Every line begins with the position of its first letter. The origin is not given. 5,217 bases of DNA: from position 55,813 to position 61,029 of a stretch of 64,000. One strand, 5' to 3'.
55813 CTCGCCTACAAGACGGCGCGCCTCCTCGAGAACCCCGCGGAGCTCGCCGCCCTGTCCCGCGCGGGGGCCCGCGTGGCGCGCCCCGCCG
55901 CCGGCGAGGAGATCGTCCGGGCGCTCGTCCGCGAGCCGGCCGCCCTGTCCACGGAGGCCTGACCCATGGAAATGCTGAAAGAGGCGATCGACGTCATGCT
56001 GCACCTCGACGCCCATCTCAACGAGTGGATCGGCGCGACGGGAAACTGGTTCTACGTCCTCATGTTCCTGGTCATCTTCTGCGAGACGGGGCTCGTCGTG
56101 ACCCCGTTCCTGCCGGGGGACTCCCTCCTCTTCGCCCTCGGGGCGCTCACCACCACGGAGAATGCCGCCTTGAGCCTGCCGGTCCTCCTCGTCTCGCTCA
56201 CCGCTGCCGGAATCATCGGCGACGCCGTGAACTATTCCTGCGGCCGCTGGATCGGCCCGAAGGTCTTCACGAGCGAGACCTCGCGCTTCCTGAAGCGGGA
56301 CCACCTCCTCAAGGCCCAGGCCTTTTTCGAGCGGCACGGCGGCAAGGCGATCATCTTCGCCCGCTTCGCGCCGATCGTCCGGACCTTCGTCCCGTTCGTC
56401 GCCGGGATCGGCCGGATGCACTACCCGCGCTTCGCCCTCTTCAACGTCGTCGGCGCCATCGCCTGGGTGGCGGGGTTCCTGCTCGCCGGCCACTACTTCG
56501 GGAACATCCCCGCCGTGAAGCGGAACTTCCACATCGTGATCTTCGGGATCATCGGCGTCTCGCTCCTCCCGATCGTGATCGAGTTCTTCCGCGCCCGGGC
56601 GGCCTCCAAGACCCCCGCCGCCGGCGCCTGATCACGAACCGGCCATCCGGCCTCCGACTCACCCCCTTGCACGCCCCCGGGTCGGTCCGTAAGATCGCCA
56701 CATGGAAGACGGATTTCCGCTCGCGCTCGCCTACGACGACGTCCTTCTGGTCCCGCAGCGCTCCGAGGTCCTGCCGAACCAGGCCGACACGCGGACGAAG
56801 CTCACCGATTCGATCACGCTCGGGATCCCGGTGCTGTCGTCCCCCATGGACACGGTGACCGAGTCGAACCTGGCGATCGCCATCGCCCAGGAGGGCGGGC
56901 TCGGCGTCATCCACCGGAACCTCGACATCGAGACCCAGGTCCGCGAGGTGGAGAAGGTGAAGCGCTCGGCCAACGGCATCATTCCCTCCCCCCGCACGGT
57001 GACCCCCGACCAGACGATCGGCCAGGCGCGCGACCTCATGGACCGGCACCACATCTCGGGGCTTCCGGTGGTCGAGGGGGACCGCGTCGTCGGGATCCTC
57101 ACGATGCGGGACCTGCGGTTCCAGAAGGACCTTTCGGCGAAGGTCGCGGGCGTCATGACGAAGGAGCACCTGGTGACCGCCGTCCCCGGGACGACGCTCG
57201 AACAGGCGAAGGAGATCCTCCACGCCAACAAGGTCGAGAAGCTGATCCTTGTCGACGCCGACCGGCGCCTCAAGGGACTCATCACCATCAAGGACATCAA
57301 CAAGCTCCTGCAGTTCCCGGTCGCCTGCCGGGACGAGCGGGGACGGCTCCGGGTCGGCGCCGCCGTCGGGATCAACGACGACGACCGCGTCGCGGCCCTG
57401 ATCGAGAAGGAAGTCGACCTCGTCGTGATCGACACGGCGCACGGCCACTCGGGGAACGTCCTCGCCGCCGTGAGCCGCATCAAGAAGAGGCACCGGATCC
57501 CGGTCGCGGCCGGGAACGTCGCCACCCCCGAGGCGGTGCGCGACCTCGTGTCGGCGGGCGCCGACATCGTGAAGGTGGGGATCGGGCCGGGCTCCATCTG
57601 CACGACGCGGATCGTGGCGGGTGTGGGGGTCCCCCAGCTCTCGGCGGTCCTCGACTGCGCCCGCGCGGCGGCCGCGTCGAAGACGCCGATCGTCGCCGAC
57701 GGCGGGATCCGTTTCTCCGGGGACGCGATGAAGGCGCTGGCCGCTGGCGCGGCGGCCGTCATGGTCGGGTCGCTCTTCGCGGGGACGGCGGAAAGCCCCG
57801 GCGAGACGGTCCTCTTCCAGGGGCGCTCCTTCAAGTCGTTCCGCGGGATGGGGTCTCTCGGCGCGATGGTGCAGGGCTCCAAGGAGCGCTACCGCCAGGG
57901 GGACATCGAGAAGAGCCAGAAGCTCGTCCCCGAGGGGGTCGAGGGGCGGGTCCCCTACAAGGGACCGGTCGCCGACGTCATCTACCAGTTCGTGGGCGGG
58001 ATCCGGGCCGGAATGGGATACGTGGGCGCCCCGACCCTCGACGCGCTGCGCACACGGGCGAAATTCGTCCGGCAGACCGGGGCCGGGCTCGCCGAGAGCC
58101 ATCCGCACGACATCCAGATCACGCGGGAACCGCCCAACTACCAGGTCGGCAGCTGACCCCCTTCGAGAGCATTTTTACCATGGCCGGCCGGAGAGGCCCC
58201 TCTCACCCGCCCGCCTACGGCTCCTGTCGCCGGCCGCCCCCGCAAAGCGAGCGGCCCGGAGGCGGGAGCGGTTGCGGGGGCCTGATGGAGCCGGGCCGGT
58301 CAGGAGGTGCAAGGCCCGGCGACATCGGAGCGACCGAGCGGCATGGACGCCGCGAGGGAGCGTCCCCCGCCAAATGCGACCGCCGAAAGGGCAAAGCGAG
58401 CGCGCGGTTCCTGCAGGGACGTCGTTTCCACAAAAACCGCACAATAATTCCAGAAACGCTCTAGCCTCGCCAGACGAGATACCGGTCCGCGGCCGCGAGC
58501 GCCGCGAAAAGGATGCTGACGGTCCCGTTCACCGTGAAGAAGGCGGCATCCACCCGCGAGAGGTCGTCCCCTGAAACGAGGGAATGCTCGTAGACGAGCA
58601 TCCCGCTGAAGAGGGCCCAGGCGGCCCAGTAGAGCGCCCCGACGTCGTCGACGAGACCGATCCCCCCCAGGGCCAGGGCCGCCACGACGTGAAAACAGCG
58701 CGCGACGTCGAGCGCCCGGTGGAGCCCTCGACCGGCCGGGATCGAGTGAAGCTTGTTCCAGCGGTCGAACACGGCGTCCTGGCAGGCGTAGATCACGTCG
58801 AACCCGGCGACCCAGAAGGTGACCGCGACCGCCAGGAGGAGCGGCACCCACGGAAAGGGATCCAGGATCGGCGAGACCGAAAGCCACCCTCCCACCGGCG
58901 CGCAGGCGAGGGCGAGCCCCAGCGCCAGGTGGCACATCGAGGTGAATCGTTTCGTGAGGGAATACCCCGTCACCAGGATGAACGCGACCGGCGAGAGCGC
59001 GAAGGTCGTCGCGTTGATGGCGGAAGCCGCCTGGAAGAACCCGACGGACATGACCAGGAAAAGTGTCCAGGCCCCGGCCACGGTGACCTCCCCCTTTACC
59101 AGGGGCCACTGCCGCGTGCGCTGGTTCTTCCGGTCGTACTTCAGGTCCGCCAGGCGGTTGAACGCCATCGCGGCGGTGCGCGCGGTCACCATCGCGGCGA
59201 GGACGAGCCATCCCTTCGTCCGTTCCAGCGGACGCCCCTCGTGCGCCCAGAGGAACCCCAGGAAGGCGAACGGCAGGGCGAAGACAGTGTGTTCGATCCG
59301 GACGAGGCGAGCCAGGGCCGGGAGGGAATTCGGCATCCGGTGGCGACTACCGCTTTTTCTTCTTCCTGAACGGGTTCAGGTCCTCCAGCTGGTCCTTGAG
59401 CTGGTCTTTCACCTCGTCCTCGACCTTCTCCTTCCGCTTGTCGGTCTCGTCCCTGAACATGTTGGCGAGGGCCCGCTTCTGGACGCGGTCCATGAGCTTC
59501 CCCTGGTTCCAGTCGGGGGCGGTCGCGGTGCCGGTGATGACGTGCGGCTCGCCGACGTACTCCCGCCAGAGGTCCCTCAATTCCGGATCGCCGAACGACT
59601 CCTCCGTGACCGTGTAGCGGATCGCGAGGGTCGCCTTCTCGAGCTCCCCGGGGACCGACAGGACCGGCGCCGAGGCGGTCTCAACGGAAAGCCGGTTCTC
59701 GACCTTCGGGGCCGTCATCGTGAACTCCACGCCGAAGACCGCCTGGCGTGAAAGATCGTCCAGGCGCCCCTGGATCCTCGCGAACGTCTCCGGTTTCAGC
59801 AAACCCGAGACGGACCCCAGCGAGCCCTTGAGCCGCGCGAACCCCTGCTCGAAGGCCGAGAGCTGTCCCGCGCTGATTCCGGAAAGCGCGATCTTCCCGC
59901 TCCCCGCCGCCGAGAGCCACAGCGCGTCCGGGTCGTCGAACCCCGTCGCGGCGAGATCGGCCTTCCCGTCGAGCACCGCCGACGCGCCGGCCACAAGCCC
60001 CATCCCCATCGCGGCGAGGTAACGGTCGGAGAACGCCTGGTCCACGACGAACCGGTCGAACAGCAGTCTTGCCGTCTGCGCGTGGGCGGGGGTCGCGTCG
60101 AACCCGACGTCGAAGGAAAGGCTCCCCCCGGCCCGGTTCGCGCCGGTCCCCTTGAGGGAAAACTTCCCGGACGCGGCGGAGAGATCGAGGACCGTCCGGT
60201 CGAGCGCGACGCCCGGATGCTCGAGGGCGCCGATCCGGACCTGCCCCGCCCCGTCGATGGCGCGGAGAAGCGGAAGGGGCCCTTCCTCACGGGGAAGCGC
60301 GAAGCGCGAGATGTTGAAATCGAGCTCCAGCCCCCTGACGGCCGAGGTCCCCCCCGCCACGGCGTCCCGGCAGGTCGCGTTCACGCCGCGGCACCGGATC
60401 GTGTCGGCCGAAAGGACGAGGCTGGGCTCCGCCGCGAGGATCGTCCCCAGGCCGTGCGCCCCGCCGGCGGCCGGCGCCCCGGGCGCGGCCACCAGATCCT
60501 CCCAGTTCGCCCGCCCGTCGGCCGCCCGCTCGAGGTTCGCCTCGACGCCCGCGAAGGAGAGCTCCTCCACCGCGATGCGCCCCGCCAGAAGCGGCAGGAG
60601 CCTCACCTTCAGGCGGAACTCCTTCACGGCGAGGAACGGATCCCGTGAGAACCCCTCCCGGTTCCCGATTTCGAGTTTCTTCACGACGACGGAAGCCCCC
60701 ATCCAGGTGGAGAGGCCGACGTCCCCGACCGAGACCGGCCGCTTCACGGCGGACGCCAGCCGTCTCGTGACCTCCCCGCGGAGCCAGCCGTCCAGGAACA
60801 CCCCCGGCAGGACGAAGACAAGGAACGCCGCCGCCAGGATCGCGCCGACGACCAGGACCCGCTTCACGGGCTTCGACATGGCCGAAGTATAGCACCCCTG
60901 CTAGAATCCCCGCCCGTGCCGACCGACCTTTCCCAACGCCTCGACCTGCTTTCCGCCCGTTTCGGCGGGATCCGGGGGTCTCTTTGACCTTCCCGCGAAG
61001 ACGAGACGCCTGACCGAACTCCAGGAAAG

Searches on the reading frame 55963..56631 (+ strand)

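Call 29: search_protein_families(library=pfam, proteins=[window:55963-56631:+], max_evalue=0.0001)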
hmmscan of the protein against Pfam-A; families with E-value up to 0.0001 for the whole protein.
window:55963-56631:+ (222 aa): 1 family
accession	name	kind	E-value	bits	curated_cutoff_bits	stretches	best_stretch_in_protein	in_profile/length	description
PF09335.16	VTT_dom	-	5.3e-19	69.3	33.9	1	50-177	1-122/123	VTT domain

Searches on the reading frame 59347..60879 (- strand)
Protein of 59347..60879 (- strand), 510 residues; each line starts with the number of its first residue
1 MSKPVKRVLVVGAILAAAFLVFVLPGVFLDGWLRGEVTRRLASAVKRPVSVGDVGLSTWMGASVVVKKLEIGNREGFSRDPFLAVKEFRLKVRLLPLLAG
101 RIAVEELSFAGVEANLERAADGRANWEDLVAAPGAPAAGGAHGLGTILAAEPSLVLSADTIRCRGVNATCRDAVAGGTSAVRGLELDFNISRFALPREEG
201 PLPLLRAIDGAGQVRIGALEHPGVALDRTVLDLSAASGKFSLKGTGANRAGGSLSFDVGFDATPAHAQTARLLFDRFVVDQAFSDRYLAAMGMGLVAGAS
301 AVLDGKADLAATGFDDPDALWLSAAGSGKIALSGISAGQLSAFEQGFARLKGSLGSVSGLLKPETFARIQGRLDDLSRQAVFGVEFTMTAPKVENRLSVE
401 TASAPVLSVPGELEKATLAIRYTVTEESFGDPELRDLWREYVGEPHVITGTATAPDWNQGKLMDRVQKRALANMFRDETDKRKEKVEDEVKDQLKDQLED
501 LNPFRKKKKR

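Call 29: search_protein_families(library=pfam, proteins=[window:59347-60879:-], max_evalue=0.0001)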
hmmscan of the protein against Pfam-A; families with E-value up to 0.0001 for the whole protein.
window:59347-60879:- (510 aa): 3 families
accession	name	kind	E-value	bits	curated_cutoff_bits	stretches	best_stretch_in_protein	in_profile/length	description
PF05359.17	DUF748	-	2.5e-13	49.5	50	1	4-187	13-183/1037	Domain of Unknown Function (DUF748)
PF05170.20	AsmA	-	1.6e-09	37.6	29.8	1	13-132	15-133/607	AsmA family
PF13116.12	YhdP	-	8.3e-05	21.1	46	0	8-121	14-125/1224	YhdP protein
